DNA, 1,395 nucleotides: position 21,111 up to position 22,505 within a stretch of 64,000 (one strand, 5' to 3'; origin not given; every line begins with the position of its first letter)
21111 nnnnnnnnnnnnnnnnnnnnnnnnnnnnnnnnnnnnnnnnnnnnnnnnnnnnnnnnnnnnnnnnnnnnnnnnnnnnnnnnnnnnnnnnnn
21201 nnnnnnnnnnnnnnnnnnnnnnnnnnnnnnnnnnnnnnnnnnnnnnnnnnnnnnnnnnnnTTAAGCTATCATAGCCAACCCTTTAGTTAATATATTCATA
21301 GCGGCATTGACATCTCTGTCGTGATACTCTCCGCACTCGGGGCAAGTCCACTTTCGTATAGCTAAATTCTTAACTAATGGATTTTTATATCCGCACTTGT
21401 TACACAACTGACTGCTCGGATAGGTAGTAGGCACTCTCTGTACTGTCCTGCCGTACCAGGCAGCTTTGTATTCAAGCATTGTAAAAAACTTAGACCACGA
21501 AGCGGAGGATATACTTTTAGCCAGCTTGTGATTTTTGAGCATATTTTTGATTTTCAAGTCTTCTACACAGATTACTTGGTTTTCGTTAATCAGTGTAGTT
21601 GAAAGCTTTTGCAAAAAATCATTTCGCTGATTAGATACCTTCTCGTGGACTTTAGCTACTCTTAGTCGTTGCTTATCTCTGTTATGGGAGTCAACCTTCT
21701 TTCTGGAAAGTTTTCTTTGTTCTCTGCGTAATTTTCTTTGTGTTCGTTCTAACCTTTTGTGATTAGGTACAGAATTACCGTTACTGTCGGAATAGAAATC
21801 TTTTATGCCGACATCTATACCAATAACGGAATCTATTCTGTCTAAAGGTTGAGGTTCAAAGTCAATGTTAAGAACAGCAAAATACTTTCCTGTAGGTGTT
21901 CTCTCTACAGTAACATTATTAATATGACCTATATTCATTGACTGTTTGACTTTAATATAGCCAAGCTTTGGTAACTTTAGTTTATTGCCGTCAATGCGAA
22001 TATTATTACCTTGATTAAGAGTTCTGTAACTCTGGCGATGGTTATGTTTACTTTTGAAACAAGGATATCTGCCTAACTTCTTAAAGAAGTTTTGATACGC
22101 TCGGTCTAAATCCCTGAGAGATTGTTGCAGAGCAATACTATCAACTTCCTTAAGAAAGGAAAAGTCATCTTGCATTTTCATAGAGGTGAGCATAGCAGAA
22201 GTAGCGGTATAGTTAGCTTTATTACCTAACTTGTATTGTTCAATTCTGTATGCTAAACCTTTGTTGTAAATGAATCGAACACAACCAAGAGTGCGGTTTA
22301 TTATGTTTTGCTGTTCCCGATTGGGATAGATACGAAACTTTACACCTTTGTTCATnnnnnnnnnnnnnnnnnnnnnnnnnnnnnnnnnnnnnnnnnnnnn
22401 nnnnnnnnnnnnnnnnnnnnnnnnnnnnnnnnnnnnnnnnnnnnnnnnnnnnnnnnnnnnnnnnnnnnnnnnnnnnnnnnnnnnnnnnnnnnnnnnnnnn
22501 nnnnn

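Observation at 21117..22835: IS605-type tnpA-tnpB element inside the phage, remodelling a phosphatase C-terminus and abutting a GTG-started YopX gene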

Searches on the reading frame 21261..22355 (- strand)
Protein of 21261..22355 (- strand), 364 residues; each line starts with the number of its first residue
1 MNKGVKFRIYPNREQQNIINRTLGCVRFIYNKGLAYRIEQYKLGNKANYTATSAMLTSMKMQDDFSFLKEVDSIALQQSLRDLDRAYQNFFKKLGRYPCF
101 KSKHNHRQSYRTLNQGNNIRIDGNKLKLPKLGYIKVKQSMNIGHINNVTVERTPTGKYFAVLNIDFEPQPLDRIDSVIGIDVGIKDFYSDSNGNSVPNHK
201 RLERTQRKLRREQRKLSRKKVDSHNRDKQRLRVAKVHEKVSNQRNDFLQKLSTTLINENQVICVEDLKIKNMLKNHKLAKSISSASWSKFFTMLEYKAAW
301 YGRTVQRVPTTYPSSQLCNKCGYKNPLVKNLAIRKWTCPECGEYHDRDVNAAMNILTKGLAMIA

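Call 3: search_protein_families(library=pfam, proteins=[window:21261-22355:-], max_evalue=0.01)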
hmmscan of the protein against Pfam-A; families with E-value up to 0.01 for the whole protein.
window:21261-22355:- (364 aa): 3 families
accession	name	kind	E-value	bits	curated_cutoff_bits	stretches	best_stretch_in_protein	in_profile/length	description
PF01385.25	OrfB_IS605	-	3.6e-28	98.6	30.5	1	169-275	10-119/120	Probable transposase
PF07282.18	Cas12f1-like_TNB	-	1.2e-25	89.8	26.3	1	287-355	1-60/60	Cas12f1-like, TNB domain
PF12323.14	HTH_OrfB_IS605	-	7.8e-20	70.6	21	1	1-46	1-47/47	Helix-turn-helix domain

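Call 26: find_related_loci(query=window:21261-22355:-, collection=genome_contigs, flank=2500)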
Query window:21261-22355:- (364 aa) in genome_contigs; peptide patterns used: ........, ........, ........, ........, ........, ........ (x = any residue, [..] = any of these).
235 stretches matched a pattern; 164 encode a relative of the query (tblastn E <= 1e-3); the best 80 are kept; 80 distinct loci.
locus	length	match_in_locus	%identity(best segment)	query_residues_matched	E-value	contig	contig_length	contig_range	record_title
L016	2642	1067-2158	83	1-364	0e+0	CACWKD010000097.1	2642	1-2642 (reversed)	MAG: uncultured Ruminococcus sp. isolate RUG10651 genome assembly, contig: RUG10651_asm_97, whole genome shotgun sequenc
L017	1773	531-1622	84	1-364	0e+0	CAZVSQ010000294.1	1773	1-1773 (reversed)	MAG TPA_asm: uncultured Ruminococcus sp. isolate binchicken_co353_91 genome assembly, contig: NODE_165088_length_1773_co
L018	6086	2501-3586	69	1-362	1e-173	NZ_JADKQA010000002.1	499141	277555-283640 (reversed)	Clostridium vitabionis strain YH-T4B42 contig2, whole genome shotgun sequence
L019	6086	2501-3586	68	1-362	3e-172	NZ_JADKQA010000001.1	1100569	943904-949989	Clostridium vitabionis strain YH-T4B42 contig1, whole genome shotgun sequence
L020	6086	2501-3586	68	1-362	1e-171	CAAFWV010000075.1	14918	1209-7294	MAG TPA_asm: Lachnospiraceae bacterium, isolate HGM11910, WGS project CAAFWV010000000 data, contig: SRS475647_113_k119_3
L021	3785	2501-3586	69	1-362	7e-175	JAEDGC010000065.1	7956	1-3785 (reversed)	MAG: Bacilli bacterium isolate MAG100 NODE_8125_length_7956_cov_10.570434, whole genome shotgun sequence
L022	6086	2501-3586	68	1-362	2e-171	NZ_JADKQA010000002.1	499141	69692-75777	Clostridium vitabionis strain YH-T4B42 contig2, whole genome shotgun sequence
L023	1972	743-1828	69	1-362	0e+0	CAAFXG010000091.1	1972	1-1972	MAG TPA_asm: Lachnospiraceae bacterium, isolate HGM12091, WGS project CAAFXG010000000 data, contig: SRS475647_33_k119_61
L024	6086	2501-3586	68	1-362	8e-170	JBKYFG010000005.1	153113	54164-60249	MAG: Blautia sp. isolate C040_15 NODE_166_length_153113_cov_22.855075, whole genome shotgun sequence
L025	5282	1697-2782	68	1-362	4e-170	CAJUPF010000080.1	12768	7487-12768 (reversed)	MAG TPA_asm: uncultured Lachnospiraceae bacterium isolate MGBC163511 genome assembly, contig: MGBC163511.80, whole genom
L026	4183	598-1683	67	1-362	3e-171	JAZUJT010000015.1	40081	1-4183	MAG: Lachnospiraceae bacterium isolate T1900045250_TH20190020.MAGScoT_cleanbin_000053 SGB_5763_k141_1835124, whole genom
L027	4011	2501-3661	61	1-364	1e-163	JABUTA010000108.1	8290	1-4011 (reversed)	MAG: Parasporobacterium sp. isolate MAG27 scaffold108_size8290, whole genome shotgun sequence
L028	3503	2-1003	68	29-362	1e-156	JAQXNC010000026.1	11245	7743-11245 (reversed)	MAG: Bacillota bacterium isolate SUG1343 k141_208675, whole genome shotgun sequence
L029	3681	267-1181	69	1-305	4e-144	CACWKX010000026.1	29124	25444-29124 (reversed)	MAG: uncultured Lachnospiraceae bacterium isolate RUG10675 genome assembly, contig: RUG10675_asm_26, whole genome shotgu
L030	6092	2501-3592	56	3-364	2e-129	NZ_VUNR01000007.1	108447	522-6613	Anaerovibrio slackiae strain WCA-693-APC-5D-A seq7, whole genome shotgun sequence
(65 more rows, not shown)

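Call 32: find_encoding_contigs(protein=window:21261-22355:-, flank=4000, max_places=10)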
Protein window:21261-22355:- (364 aa): 3 contigs read that carry it; 2 places shown.
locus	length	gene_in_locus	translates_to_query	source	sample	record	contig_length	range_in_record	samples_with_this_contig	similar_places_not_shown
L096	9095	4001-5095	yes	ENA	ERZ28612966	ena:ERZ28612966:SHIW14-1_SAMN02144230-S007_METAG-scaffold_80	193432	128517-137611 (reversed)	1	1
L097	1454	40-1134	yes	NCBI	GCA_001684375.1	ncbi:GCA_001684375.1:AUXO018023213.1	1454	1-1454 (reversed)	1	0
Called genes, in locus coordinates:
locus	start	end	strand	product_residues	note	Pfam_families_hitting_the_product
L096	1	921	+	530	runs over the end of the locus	PF01145:Band_7, PF15975:Flot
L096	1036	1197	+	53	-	-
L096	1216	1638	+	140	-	-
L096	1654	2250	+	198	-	-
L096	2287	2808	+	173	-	PF24746:DUF7694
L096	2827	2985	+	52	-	-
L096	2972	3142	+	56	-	-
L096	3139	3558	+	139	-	PF18143:HAD_SAK_2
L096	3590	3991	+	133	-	PF01797:Y1_Tnp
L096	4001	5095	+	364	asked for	PF12323:HTH_OrfB_IS605, PF01385:OrfB_IS605, PF07282:Cas12f1-like_TNB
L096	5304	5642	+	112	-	PF09643:YopX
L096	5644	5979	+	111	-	-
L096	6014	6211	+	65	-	-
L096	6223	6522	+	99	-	-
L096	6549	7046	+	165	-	-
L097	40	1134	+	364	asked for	PF12323:HTH_OrfB_IS605, PF01385:OrfB_IS605, PF07282:Cas12f1-like_TNB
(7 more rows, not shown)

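Call 35: search_solved_structures(query=window:21261-22355:-, show_alignments=1)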
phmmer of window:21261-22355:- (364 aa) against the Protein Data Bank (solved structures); distinct sequences matched with E-value up to 0.001: 14.
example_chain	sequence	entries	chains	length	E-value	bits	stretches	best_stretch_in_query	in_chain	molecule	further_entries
9yyg_A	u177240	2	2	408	8.2e-101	340.6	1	4-360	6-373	AI-designed RNA-guided nuclease | AI-generated RNA-guided nuclease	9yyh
8bf8_A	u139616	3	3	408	1.4e-97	330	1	2-360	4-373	RNA-guided DNA endonuclease TnpB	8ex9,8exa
8h1j_A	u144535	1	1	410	1.4e-97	330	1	2-360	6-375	RNA-guided DNA endonuclease TnpB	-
8iaz_A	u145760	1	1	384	3.4e-42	147.9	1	3-355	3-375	Transposase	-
9jfo_A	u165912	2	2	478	1.8e-33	119.2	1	233-358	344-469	LaTranC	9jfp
9jfq_A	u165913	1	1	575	2.9e-33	118.5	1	233-358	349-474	LaTranC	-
9j09_A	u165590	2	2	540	2.5e-22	82.5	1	195-358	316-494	Transposase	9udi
9b0l_P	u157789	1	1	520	4.2e-16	62.1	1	169-360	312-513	TnpB-like protein L79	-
23vu_A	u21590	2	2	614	1e-08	37.8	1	237-360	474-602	UnCas12m4a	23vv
8j1j_A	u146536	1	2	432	1.1e-06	31.1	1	156-358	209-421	Transposase IS605 OrfB C-terminal domain-containing protein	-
8j12_A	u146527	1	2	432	2.8e-06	29.8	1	156-358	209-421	Transposase IS605 OrfB C-terminal domain-containing protein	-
8j3r_A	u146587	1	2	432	2.1e-05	26.9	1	155-358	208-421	Transposase IS605 OrfB C-terminal domain-containing protein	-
7wju_A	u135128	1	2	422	2.4e-05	26.7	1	156-358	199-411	OrfB_Zn_ribbon domain-containing protein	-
8dzj_A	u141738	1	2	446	2.7e-05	26.5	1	156-358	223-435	OrfB_Zn_ribbon domain-containing protein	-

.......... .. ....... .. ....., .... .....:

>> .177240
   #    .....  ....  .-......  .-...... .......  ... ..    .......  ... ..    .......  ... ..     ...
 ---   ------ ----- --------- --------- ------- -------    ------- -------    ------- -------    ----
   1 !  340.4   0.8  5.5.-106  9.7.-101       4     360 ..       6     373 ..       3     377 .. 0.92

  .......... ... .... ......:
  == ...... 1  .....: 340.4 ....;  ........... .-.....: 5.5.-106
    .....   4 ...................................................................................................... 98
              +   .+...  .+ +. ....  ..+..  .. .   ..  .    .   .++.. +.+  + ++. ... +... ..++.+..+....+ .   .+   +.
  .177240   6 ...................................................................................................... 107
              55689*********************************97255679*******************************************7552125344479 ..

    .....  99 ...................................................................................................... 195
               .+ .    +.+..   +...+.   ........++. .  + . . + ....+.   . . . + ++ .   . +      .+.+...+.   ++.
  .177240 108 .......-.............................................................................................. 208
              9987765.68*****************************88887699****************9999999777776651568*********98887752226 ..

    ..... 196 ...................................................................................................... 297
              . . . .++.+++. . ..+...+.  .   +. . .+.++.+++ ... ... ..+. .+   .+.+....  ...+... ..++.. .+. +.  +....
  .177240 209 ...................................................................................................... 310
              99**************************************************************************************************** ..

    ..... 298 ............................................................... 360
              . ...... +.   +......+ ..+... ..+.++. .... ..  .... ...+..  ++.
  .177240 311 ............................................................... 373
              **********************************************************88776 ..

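Call 48: search_solved_structures(query=window:21261-22355:-, show_alignments=2, max_evalue=1e-90)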
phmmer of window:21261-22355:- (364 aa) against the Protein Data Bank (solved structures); distinct sequences matched with E-value up to 1e-90: 3.
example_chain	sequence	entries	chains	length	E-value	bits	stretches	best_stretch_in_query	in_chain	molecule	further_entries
9yyg_A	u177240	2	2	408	8.2e-101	340.6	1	4-360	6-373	AI-designed RNA-guided nuclease | AI-generated RNA-guided nuclease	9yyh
8bf8_A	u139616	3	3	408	1.4e-97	330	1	2-360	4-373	RNA-guided DNA endonuclease TnpB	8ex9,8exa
8h1j_A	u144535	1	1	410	1.4e-97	330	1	2-360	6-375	RNA-guided DNA endonuclease TnpB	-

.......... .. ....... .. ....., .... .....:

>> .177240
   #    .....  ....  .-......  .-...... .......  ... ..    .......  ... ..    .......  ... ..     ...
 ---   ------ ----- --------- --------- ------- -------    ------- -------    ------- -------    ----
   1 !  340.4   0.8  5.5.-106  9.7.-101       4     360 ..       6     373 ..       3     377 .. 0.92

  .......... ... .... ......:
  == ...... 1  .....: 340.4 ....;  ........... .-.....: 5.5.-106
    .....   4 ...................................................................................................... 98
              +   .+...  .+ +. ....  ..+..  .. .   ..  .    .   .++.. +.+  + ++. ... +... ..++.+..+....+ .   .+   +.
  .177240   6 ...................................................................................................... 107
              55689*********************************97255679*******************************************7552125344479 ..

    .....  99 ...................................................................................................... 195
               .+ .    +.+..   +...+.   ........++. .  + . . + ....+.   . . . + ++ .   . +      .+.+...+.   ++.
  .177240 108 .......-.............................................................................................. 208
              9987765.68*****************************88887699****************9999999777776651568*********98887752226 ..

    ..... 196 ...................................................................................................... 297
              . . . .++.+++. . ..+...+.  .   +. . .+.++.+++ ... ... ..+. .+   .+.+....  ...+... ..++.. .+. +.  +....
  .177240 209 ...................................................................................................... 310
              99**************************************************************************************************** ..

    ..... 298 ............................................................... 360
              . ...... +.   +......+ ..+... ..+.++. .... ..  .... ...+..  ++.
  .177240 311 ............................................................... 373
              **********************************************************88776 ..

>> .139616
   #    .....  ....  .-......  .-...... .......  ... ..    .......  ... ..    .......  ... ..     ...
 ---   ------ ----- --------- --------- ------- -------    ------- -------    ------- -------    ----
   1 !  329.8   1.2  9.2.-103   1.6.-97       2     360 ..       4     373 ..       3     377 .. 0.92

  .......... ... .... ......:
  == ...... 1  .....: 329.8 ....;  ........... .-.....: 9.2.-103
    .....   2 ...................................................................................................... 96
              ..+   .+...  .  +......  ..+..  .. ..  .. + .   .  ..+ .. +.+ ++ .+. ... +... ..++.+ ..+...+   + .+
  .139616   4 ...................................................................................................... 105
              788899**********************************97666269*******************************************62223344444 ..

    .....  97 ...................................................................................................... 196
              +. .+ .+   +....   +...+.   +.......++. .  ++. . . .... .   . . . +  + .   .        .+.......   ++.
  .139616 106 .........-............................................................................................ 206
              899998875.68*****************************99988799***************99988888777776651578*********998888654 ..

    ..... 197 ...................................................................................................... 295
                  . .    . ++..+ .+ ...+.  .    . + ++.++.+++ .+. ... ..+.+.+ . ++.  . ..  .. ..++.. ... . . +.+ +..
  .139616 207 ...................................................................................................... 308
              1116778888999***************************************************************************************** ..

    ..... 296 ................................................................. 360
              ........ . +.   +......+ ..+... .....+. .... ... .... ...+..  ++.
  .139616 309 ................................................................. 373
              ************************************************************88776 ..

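Call 50: search_dna_similar(query=window:21261-22355:-, collection=phages, mode=protein, max_evalue=1e-20, max_rows=25)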
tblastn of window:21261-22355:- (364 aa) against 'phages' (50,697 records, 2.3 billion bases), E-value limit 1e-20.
Records with a match: 410; places in all: 619; records where one place covers at least 80% of the query: 388.
Best place of each record, by identity: 60-80% 1; <60% 409.
By first word of the organism name: Staphylococcus 98; Mycobacterium 44; Lactobacillus 23; Helicobacter 21; Bacteriophage 20; Bacillus 19; Streptococcus 18; Prevotella 15; Campylobacter 11; Ralstonia 11; and 44 more.
By host as written in the record: - 49; Staphylococcus aureus 31; Mycobacterium smegmatis mc2 155 29; Prevotella sp. 15; Helicobacter pylori 14; Lactobacillus plantarum 10; Streptococcus thermophilus 8; Mycobacterium smegmatis mc#155 8; and 139 more.
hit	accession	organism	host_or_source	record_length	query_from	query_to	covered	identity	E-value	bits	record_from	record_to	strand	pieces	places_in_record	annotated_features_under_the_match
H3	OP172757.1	Enterocloster phage CB473P3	Enterocloster bolteae DA473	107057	1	362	99%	69.3%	3e-172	537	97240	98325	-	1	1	hypothetical protein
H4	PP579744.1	Bacillus phage KKP_4049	Bacillus licheniformis KKP_3876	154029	1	364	100%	50.5%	3e-112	365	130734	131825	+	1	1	hypothetical protein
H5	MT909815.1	Enterococcus phage iF6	Enterococcus faecium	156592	1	355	98%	51.5%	3e-113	367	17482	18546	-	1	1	transposase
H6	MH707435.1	Bacillus phage BSP21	Bacillus subtilis KACC 17797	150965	1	364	100%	50.0%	8e-111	360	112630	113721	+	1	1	hypothetical protein: hypothetical protein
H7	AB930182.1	Bacillus phage SPG24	Bacillus subtilis G24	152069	1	364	100%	50.0%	8e-111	360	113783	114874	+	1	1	none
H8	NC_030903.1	Bacillus phage SPG24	Bacillus subtilis G24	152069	1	364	100%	50.0%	8e-111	360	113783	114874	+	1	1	transposase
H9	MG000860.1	Bacillus phage BSP9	Bacillus subtilis ATCC 15245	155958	1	364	100%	50.0%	8e-111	360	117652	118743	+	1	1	hypothetical protein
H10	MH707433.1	Bacillus phage BSP18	Bacillus subtilis KACC 17797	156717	1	364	100%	50.0%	8e-111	360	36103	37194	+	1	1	transposase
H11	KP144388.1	Geobacillus virus E3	failed fermentation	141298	1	364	100%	49.7%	4e-111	361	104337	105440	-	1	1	transposase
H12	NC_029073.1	Geobacillus virus E3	failed fermentation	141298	1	364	100%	49.7%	4e-111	361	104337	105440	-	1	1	transposase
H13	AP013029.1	Bacillus phage phiNIT1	Bacillus subtilis (natto)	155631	1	364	100%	49.7%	9e-109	355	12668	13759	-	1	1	orf374: hypothetical protein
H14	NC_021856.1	Bacillus phage phiNIT1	Bacillus subtilis (natto)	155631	1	364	100%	49.7%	9e-109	355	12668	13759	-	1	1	orf374: transposase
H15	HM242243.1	Brochothrix phage A9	Brochothrix thermosphacta HER1187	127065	3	362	99%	49.2%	4e-96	318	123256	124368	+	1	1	gp191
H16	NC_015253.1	Brochothrix phage A9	Brochothrix thermosphacta HER1187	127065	3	362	99%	49.2%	4e-96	318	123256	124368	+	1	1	transposase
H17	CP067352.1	Clostridioides phage ES-S-0173-01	Clostridioides sp. ES-S-0173-01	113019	1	364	100%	48.5%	4e-105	344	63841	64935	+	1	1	record has no annotation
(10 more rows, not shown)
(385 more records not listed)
